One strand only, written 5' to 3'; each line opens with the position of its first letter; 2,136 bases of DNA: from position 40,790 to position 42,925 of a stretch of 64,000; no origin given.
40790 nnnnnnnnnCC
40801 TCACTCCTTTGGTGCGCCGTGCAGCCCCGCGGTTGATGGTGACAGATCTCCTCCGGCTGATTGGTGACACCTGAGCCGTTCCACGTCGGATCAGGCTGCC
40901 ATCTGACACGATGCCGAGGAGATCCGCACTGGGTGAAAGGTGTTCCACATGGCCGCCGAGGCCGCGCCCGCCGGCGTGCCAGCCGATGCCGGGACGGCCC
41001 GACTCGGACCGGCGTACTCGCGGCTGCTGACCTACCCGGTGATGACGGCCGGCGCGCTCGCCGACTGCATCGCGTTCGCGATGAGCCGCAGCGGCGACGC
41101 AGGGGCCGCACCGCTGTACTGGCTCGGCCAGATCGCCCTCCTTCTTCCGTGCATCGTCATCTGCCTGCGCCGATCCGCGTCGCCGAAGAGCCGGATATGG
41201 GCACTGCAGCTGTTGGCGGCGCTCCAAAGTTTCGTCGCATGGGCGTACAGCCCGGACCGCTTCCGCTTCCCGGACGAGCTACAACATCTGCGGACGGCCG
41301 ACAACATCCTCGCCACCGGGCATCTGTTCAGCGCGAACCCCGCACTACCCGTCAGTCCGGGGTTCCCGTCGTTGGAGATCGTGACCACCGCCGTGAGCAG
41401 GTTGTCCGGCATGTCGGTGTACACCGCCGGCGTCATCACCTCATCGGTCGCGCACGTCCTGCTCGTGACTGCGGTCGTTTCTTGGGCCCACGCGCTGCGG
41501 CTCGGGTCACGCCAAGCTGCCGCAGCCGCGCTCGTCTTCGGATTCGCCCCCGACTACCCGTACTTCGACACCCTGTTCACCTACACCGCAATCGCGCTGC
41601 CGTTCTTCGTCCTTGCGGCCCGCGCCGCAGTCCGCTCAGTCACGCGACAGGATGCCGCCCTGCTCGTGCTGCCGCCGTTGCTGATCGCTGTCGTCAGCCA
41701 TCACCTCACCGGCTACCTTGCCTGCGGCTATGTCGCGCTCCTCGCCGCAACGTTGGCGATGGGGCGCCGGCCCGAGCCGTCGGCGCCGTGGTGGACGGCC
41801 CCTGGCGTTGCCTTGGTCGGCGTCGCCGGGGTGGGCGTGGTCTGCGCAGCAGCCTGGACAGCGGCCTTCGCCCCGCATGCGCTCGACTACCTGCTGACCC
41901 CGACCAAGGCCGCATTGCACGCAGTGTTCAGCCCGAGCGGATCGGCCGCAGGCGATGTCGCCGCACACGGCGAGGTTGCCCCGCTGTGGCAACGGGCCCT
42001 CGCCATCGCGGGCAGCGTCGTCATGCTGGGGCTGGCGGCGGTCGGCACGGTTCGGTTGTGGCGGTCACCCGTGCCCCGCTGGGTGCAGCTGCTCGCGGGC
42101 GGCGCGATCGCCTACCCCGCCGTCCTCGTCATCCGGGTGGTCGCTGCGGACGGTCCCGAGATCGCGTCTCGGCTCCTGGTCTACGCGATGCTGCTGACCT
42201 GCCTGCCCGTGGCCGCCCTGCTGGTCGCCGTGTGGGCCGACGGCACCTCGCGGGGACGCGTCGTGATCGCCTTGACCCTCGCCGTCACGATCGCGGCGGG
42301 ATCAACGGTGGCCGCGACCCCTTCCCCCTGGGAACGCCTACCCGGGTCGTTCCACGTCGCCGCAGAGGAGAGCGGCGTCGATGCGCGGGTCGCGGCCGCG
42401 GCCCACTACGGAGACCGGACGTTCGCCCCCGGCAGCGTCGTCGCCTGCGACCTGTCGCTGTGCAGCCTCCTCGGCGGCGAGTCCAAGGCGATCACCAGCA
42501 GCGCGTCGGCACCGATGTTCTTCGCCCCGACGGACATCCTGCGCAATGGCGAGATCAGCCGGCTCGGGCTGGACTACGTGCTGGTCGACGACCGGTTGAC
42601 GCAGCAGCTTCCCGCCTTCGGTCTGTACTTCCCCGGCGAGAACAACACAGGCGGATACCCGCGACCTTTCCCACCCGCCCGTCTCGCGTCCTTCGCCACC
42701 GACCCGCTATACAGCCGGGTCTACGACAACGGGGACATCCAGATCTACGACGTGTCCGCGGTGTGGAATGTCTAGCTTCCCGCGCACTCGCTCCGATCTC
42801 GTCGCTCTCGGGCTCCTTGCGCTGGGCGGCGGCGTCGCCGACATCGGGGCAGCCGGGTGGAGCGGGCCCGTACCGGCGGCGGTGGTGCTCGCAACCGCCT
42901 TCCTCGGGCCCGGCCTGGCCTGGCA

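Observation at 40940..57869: ~17 kb envelope-glycan biosynthesis cluster (4 GT2, flippase, two FemAB/CelD-like transferases, large membrane proteins, AKR, GMC oxidoreductase) interleaved with three paralogous secreted GH26-like hydrolases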

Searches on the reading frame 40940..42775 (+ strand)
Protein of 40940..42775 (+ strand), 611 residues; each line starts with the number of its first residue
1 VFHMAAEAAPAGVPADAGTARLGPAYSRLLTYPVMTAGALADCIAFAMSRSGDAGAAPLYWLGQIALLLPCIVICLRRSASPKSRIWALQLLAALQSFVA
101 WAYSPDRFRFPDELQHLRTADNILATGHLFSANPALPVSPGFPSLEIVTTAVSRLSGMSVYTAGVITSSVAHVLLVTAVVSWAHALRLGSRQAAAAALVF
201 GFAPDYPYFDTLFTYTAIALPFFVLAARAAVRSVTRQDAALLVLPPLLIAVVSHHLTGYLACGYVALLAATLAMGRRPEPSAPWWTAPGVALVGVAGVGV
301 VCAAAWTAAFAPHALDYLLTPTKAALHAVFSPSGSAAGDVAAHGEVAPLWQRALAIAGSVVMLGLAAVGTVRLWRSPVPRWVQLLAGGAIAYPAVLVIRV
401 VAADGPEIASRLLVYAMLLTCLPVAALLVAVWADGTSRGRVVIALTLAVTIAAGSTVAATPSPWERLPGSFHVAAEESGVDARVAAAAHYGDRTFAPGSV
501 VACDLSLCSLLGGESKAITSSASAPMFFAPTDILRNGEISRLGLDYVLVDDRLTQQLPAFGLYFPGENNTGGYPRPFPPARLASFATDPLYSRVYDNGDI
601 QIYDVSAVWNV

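Call 5: search_protein_families(library=pfam, proteins=[window:40940-42775:+], max_evalue=0.01)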
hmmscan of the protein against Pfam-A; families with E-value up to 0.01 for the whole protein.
window:40940-42775:+ (611 aa): 0 families

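Call 7: search_protein_families(library=ncbifam, proteins=[window:40940-42775:+], max_evalue=0.01)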
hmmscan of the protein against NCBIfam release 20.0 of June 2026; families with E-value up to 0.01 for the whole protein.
window:40940-42775:+ (611 aa): 0 families

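Call 23: find_homologous_proteins(query=window:40940-42775:+)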
Query window:40940-42775:+ (611 aa): 26 proteins with E <= 0.001 among 8000 candidates.
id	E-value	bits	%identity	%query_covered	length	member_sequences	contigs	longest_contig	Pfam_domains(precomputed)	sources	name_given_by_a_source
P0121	0.0e+0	1314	100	100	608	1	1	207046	-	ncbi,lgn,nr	ncbi:MAG TPA: hypothetical protein VG650_08695 [Mycobacteriales bacterium]|nr:hypothetical protein [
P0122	2.9e-254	864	69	95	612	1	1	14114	-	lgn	-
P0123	9.0e-240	816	67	95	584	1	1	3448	-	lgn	-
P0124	1.1e-235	802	65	95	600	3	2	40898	-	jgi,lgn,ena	jgi:hypothetical protein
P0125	1.8e-232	792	63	95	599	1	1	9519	-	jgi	jgi:hypothetical protein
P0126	2.8e-231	788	65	95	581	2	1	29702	-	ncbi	-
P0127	2.5e-230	784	63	95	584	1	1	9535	-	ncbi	ncbi:MAG: hypothetical protein ACTHK4_00020 [Mycobacteriales bacterium]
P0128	2.0e-186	639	53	99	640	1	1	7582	-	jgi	jgi:hypothetical protein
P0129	5.4e-169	582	52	94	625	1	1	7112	-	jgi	jgi:hypothetical protein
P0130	4.2e-123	430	42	94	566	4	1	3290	-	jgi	jgi:hypothetical protein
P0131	2.4e-112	395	40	94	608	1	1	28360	-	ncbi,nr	ncbi:MAG TPA: hypothetical protein VFN48_07170 [Solirubrobacteraceae bacterium]|nr:hypothetical prot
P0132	3.7e-108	381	42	93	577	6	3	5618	-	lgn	-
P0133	7.6e-108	380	38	94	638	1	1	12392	-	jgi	-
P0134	2.6e-104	368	40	98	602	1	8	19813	-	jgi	jgi:hypothetical protein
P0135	5.3e-102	361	41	90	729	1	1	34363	-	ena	-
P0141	1.9e-41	161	29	82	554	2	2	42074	-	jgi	jgi:hypothetical protein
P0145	9.7e-32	129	27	97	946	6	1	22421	PF13231.13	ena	-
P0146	9.0e-29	119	28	92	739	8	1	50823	-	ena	-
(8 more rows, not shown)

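Call 26: find_encoding_contigs(protein=P0131, flank=10000, max_places=2)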
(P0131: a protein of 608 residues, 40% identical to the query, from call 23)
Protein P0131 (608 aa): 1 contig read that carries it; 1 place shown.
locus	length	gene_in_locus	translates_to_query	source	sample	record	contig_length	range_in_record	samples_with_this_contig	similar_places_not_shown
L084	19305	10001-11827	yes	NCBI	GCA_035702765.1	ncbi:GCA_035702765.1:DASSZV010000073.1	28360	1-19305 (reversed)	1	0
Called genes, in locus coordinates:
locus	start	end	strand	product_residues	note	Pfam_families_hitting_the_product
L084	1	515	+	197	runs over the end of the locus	-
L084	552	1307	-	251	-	PF14337:Abi_alpha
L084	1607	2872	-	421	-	PF04286:DUF445 (weak)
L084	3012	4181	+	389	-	PF00534:Glycos_transf_1, PF13692:Glyco_trans_1_4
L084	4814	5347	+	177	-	-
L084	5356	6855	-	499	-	PF02156:Glyco_hydro_26 (weak)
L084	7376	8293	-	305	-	PF02156:Glyco_hydro_26 (weak)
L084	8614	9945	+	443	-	PF13506:Glyco_transf_21 (weak), PF00535:Glycos_transf_2, PF13641:Glyco_tranf_2_3, PF13632:Glyco_trans_2_3 (weak)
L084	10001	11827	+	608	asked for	-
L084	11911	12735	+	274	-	-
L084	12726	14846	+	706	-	-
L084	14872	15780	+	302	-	PF00535:Glycos_transf_2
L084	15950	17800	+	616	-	PF02129:Peptidase_S15 (weak), PF00561:Abhydrolase_1 (weak), PF12146:Hydrolase_4, PF12697:Abhydrolase_6, PF00561:Abhydrolase_1 (weak)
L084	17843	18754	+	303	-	PF01925:TauE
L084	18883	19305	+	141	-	PF00106:adh_short, PF08659:KR, PF13561:adh_short_C2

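Call 27: find_encoding_contigs(protein=P0124, flank=10000, max_places=2)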
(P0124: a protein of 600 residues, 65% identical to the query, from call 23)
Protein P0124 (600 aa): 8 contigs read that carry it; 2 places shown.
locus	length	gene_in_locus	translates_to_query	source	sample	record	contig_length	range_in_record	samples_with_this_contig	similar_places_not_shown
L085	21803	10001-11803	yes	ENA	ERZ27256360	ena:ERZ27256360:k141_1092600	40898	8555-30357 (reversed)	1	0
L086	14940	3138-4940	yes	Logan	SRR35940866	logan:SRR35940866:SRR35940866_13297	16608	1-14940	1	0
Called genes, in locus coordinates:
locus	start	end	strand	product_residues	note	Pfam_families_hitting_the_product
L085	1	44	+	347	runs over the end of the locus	PF02424:ApbE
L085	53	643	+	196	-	-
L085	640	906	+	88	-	PF13459:Fer4_15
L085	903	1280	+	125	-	-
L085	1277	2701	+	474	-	PF00672:HAMP, PF00512:HisKA, PF02518:HATPase_c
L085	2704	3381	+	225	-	PF00072:Response_reg, PF00486:Trans_reg_C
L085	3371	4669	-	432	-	PF01512:Complex1_51K, PF10531:SLBB (weak), PF10589:NADH_4Fe-4S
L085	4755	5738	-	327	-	PF13400:Tad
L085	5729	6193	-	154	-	-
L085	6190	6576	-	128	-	PF07811:TadE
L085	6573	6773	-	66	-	-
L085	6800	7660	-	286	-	PF00482:T2SSF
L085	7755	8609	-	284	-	PF00482:T2SSF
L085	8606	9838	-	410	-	PF00437:T2SSE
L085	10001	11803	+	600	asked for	-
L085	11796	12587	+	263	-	PF07760:DUF1616 (faint)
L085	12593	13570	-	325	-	PF02156:Glyco_hydro_26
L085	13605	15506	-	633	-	PF00535:Glycos_transf_2, PF13641:Glyco_tranf_2_3, PF00535:Glycos_transf_2, PF13641:Glyco_tranf_2_3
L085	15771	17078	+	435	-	PF01943:Polysacc_synt (weak)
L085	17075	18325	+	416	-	PF00535:Glycos_transf_2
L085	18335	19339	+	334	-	PF00248:Aldo_ket_red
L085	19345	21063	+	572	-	PF00890:FAD_binding_2 (faint), PF01266:DAO (faint), PF07992:Pyr_redox_2 (faint), PF12831:FAD_oxidored (faint), PF05199:GMC_oxred_C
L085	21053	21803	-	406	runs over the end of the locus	PF04230:PS_pyruv_trans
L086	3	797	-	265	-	?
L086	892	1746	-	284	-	PF00482:T2SSF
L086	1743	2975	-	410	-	PF00437:T2SSE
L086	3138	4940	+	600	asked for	-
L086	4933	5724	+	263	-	PF07760:DUF1616 (faint)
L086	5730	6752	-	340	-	PF02156:Glyco_hydro_26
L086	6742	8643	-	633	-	PF00535:Glycos_transf_2, PF13641:Glyco_tranf_2_3, PF00535:Glycos_transf_2, PF13641:Glyco_tranf_2_3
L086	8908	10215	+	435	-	PF01943:Polysacc_synt (weak)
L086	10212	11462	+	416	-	PF00535:Glycos_transf_2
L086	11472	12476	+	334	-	PF00248:Aldo_ket_red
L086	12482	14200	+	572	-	PF00890:FAD_binding_2 (faint), PF01266:DAO (faint), PF07992:Pyr_redox_2 (weak), PF12831:FAD_oxidored (faint), PF05199:GMC_oxred_C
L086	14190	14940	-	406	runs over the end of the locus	PF04230:PS_pyruv_trans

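Call 30: search_protein_families(library=pfam, proteins=[window:40940-42775:+, P0145, P0146, L084:12726-14846:+, L084:11911-12735:+], max_evalue=10)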
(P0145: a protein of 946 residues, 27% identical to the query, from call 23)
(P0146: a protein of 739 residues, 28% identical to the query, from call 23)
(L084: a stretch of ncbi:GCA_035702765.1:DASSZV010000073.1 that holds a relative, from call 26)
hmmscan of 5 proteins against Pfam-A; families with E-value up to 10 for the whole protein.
window:40940-42775:+ (611 aa): 0 families

P0145 (946 aa): 3 families
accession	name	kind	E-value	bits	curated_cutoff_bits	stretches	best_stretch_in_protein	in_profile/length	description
PF13231.12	PMT_2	-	3e-06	28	26.1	1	190-297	26-128/160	Dolichyl-phosphate-mannose-protein mannosyltransferase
PF05084.19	GRA6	-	5.1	7.5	27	0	702-725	161-184/186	Granule antigen protein (GRA6)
PF19706.4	DUF6203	-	5.1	7.5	26.7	0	708-724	22-38/54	Family of unknown function (DUF6203)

P0146 (739 aa): 4 families
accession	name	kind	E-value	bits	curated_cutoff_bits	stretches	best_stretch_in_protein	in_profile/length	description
PF13231.12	PMT_2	-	3.4e-05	24.6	26.1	1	128-234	27-128/160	Dolichyl-phosphate-mannose-protein mannosyltransferase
PF00173.33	Cyt-b5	-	0.27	11.7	23.7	1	584-624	1-36/74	Cytochrome b5-like Heme/Steroid binding domain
PF05084.19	GRA6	-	1.2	9.4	27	0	625-662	144-184/186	Granule antigen protein (GRA6)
PF19706.4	DUF6203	-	3.7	8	26.7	1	645-662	22-39/54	Family of unknown function (DUF6203)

L084:12726-14846:+ (706 aa): 0 families

L084:11911-12735:+ (274 aa): 2 families
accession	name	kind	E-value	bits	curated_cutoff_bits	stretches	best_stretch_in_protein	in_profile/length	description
PF07760.16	DUF1616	-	9.4e-05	22.2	31.6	1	195-231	214-262/307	Protein of unknown function (DUF1616)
PF16996.10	Asp4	-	8.6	7.1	27.7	1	75-93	37-55/55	Accessory secretory protein Sec Asp4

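Call 32: predict_structure(alignment_id=A2)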
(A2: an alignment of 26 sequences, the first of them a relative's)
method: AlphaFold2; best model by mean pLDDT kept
length: 608 residues; sequences in the alignment: 26
mean_pLDDT: 85.0   pTM: 0.85
mean pLDDT of the five models: 85.0, 83.9, 81.9, 81.4, 76.6
residues with pLDDT >= 90: 330; 70-90: 189; 50-70: 58; < 50: 31
segments of 3 or more residues with pLDDT < 50: 1-18, 331-340
pLDDT, mean of each block of 10 residues (from residue 1): 38 46 77 96 91 93 96 94 95 88 58 81 73 68 87 91 89 96 94 96 63 86 92 79 93 92 93 81 84 94 87 73 66 42 79 95 97 93 95 85 80 95 97 94 96 79 79 81 92 93 86 86 92 95 96 86 69 91 95 97 88
secondary structure, 60 per line:
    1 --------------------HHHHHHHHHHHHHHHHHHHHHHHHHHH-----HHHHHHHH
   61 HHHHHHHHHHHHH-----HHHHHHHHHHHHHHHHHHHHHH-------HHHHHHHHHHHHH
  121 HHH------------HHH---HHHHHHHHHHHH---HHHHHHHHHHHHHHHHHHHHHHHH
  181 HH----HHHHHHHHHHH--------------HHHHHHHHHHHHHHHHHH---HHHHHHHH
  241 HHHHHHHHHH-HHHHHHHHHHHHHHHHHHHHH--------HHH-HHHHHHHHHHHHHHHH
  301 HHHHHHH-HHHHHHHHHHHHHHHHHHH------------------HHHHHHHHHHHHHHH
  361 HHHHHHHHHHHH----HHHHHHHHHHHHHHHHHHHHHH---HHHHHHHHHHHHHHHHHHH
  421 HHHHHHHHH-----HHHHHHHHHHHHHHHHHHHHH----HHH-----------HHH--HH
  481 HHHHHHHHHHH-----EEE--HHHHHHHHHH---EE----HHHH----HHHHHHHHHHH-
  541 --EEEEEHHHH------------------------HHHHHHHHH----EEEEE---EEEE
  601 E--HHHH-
elements in order: H21-47 H53-73 H79-100 H108-123 H142-153 H157-182 H187-197 H212-229 H233-250 H252-272 H285-307 H309-327 H346-372 H377-398 H402-429 H435-455 H479-491 E497-499 H502-511 H521-524 H529-539 E543-547 H548-551 H576-584 E589-593 E597-601 H604-607

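Call 44: find_encoding_contigs(protein=P0135, flank=10000, max_places=1)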
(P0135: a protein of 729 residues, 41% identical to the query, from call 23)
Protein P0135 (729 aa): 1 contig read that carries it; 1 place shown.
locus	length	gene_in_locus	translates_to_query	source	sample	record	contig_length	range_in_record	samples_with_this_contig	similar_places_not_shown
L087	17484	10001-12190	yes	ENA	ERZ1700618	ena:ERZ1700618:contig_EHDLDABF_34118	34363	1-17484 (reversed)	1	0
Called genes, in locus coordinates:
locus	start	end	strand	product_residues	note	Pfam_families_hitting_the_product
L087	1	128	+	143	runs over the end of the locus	-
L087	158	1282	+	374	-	PF02655:ATP-grasp_3, PF02955:GSH-S_ATP (weak), PF08443:RimK, PF15632:ATPgrasp_Ter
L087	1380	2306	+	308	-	PF00596:Aldolase_II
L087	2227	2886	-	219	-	PF00702:Hydrolase, PF12710:HAD, PF13419:HAD_2, PF13242:Hydrolase_like (faint)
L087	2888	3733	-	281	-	PF00535:Glycos_transf_2, PF13641:Glyco_tranf_2_3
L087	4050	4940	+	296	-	-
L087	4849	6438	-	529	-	PF13385:Laminin_G_3, PF13489:Methyltransf_23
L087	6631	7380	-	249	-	PF00535:Glycos_transf_2 (weak)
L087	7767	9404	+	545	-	PF00535:Glycos_transf_2, PF13641:Glyco_tranf_2_3, PF13632:Glyco_trans_2_3 (weak)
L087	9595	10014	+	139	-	-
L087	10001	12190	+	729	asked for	-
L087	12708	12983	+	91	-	-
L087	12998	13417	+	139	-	-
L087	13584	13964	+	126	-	-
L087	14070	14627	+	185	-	-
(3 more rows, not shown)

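Call 45: find_encoding_contigs(protein=P0141, flank=10000, max_places=1)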
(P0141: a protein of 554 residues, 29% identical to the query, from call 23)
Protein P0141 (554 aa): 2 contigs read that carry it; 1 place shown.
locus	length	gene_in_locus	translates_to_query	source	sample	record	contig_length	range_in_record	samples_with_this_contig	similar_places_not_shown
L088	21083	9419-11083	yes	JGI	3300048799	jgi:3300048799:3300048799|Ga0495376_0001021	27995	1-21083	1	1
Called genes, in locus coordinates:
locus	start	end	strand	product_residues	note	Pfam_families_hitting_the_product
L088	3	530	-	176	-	?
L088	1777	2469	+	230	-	PF02156:Glyco_hydro_26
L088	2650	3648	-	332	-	PF00535:Glycos_transf_2, PF13641:Glyco_tranf_2_3 (weak)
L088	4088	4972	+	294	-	PF00150:Cellulase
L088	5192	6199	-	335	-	PF00535:Glycos_transf_2, PF13641:Glyco_tranf_2_3 (faint)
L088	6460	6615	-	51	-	-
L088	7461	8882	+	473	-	PF00535:Glycos_transf_2, PF13641:Glyco_tranf_2_3, PF13632:Glyco_trans_2_3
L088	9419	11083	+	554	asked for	-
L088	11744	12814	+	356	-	PF04204:HTS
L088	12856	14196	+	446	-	PF01053:Cys_Met_Meta_PP, PF00155:Aminotran_1_2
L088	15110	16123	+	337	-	-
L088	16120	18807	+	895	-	PF00501:AMP-binding, PF13193:AMP-binding_C, PF00550:PP-binding, PF00975:Thioesterase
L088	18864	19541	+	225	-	PF22624:AASDHPPT_N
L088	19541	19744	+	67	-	-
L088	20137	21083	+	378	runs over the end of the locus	PF13439:Glyco_transf_4, PF13579:Glyco_trans_4_4, PF00534:Glycos_transf_1, PF13692:Glyco_trans_1_4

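Call 46: find_encoding_contigs(protein=P0146, flank=10000, max_places=1)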
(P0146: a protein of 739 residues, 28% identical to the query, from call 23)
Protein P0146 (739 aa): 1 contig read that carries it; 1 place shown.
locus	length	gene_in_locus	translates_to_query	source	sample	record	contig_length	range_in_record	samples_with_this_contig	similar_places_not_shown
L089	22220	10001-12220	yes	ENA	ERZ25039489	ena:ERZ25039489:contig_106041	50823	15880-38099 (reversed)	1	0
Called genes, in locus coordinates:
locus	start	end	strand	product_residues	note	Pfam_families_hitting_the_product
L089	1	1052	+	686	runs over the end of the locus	-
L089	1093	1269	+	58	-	PF00106:adh_short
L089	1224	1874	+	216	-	PF00106:adh_short, PF13561:adh_short_C2, PF08659:KR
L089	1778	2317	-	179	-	-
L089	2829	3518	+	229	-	PF04307:YdjM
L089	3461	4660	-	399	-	PF01041:DegT_DnrJ_EryC1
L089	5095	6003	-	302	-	PF01522:Polysacc_deac_1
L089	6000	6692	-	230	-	-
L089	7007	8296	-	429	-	-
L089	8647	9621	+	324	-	PF00535:Glycos_transf_2, PF13641:Glyco_tranf_2_3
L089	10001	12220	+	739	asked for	-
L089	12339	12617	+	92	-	-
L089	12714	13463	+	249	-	PF07690:MFS_1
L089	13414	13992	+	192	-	-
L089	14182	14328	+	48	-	-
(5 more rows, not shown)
